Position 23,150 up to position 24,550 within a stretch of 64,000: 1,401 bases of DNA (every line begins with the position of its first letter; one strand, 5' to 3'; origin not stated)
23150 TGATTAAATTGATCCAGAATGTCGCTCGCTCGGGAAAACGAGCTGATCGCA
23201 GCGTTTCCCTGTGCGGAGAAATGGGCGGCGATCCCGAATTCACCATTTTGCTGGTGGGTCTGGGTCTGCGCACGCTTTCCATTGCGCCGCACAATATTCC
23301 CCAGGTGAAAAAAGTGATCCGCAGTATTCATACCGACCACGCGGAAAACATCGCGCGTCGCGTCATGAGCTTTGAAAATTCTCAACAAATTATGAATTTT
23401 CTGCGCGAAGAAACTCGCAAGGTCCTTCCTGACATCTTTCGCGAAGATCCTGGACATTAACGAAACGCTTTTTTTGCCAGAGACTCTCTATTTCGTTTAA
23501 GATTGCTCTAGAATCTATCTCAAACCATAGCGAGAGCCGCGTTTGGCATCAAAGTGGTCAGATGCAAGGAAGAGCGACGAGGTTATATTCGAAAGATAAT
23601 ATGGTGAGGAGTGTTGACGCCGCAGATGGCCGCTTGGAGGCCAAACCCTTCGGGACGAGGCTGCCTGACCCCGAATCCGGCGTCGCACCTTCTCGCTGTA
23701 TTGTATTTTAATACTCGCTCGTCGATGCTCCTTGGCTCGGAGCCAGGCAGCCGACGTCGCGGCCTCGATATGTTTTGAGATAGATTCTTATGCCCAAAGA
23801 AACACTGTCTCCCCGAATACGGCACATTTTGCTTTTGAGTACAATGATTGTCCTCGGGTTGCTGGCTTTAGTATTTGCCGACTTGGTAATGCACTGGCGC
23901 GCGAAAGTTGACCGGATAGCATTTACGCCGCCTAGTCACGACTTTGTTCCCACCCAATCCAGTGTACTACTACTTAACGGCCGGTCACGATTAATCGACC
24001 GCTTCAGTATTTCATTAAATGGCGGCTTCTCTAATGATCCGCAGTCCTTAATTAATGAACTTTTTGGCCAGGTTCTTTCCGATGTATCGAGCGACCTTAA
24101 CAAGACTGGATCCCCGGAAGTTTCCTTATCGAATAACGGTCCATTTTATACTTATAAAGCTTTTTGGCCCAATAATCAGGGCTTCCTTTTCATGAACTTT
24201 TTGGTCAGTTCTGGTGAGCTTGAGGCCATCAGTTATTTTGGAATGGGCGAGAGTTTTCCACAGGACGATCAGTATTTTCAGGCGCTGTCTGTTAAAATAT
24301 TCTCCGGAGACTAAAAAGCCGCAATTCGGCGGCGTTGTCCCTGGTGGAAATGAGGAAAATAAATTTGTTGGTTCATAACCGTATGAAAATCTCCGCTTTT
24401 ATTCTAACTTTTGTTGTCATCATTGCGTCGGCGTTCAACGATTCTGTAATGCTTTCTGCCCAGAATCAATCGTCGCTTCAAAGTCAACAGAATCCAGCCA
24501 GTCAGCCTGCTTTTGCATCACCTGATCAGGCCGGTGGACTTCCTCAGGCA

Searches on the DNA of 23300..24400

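Call 75: search_rna_families(source=window, start=23300, end=24400, threshold=evalue, max_evalue=1)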
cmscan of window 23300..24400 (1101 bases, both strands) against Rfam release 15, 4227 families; matches with E-value up to 1: 0.
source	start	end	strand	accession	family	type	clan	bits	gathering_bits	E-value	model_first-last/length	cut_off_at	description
